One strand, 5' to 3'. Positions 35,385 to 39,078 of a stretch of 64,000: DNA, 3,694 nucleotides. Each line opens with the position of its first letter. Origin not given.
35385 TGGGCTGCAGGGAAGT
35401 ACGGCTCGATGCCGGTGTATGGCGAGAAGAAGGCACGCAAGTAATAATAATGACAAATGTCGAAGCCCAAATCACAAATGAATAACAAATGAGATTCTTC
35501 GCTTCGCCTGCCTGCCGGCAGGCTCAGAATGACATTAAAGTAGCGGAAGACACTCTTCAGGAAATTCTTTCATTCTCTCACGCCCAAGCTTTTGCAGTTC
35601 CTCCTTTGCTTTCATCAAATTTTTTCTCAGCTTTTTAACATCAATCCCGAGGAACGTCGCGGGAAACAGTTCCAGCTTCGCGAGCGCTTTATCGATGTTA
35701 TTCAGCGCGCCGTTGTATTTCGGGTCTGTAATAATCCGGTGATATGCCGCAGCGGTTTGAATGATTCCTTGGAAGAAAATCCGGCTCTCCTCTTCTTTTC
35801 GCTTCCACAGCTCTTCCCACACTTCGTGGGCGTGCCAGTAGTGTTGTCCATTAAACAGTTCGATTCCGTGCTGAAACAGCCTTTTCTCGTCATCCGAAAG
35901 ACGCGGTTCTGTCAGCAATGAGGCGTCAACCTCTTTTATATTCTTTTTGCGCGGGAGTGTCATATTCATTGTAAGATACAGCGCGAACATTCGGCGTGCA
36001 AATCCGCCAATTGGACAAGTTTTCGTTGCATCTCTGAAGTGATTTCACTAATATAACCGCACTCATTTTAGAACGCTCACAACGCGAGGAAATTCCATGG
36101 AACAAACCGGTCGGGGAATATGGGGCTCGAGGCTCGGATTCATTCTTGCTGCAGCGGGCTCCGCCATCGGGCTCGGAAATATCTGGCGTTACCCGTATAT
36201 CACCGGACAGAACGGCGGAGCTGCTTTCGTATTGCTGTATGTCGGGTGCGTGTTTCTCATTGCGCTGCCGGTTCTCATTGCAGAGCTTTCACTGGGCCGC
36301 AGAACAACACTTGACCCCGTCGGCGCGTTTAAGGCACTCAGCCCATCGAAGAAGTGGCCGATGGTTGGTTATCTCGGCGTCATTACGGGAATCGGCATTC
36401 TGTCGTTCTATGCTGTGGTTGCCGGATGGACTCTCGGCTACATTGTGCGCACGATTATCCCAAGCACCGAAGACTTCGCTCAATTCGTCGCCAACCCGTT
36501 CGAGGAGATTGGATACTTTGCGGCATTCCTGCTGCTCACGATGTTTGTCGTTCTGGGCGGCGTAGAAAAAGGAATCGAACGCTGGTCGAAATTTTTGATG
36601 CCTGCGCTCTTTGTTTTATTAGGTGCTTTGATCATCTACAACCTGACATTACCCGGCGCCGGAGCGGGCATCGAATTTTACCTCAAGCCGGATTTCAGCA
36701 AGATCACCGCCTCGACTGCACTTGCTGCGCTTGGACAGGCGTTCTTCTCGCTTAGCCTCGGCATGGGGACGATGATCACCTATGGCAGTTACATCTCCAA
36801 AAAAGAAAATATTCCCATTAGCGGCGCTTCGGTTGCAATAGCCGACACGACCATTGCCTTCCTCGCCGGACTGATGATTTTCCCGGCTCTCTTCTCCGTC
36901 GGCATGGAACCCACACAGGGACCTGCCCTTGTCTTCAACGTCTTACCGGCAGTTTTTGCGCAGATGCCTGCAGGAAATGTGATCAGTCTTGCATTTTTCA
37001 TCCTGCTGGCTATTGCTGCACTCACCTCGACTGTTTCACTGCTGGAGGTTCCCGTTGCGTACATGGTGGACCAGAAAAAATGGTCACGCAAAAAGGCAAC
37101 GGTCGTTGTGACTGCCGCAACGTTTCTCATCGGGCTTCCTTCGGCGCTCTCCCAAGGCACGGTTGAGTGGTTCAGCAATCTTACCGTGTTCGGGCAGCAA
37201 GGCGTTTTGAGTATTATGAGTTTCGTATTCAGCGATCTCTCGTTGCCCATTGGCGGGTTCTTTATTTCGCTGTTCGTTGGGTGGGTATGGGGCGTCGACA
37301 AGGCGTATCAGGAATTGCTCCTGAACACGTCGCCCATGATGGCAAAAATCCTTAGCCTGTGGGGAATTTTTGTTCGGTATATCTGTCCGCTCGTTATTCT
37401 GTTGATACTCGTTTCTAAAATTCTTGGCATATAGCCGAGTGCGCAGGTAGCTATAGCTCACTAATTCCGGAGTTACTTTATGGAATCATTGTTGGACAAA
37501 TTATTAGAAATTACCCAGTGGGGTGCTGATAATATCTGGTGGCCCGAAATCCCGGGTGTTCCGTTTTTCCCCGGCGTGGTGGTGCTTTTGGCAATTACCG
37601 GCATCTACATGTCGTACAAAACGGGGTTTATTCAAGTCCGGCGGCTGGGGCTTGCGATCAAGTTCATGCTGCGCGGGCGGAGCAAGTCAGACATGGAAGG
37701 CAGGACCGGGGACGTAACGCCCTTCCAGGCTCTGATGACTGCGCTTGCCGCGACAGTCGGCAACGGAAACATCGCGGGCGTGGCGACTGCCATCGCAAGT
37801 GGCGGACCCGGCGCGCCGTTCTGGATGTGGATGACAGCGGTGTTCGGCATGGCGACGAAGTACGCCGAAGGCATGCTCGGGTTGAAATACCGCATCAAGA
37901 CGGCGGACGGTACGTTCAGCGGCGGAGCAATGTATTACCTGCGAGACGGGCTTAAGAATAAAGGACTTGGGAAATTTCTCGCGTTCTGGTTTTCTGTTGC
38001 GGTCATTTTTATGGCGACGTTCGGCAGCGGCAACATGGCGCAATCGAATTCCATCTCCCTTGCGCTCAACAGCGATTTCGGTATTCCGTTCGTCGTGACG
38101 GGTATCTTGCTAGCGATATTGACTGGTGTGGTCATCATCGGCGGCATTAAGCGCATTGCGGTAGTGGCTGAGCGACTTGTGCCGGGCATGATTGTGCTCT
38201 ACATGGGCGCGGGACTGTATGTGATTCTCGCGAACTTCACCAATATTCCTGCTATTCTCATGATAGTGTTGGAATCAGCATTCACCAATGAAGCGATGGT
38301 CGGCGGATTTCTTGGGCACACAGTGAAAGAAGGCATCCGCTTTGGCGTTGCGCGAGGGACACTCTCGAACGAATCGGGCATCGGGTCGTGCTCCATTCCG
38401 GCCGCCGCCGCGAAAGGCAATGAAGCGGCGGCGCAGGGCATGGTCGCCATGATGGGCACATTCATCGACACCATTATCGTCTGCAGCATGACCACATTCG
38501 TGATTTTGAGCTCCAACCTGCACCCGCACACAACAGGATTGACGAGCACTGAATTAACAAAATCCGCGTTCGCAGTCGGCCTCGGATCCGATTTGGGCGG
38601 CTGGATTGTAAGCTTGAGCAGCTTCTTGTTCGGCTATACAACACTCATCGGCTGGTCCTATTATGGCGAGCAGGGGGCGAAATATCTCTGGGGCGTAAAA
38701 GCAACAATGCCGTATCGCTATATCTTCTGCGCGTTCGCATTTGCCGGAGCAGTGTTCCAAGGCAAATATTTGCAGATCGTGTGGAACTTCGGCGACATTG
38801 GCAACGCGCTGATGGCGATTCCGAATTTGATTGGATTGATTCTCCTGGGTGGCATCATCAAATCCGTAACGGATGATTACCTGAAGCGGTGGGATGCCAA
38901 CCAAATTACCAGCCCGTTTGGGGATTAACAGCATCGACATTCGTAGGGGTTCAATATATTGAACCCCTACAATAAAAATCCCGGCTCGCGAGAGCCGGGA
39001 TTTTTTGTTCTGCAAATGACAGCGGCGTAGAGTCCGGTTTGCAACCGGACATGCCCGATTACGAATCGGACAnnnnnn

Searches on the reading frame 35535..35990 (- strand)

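Call 80: search_protein_families(library=pfam, proteins=[window:35535-35990:-], max_evalue=0.001)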
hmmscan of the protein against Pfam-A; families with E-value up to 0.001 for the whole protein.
window:35535-35990:- (151 aa): 1 family
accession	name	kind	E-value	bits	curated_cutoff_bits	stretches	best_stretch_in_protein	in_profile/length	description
PF03745.19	DUF309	-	7.1e-19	67.7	27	1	39-96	1-57/59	Domain of unknown function (DUF309)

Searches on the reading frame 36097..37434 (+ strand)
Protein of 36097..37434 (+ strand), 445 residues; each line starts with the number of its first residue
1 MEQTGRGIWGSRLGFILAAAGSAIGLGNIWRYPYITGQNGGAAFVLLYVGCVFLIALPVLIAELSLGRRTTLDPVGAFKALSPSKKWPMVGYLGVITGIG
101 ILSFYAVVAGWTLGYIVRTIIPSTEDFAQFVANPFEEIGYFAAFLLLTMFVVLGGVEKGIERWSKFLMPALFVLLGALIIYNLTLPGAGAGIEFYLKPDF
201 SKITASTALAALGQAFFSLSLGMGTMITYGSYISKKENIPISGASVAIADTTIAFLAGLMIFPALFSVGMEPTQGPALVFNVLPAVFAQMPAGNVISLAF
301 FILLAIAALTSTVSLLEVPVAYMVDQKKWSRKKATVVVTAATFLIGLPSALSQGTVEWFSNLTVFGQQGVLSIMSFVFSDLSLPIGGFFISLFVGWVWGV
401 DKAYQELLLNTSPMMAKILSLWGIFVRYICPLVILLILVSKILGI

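Call 80: search_protein_families(library=pfam, proteins=[window:36097-37434:+], max_evalue=0.001)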
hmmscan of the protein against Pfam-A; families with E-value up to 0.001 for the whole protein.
window:36097-37434:+ (445 aa): 1 family
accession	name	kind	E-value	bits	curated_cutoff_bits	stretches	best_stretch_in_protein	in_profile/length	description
PF00209.24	SNF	-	2e-60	205.5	27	2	142-442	181-481/524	Sodium:neurotransmitter symporter family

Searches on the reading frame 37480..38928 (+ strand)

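Call 86: search_protein_families(library=pfam, proteins=[window:37480-38928:+], max_evalue=0.0001)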
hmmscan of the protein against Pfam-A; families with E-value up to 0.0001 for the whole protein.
window:37480-38928:+ (482 aa): 1 family
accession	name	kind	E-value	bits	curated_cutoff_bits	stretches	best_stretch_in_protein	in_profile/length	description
PF01235.23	Na_Ala_symp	-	1.8e-125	419.8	24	1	73-475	7-387/392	Sodium:alanine symporter family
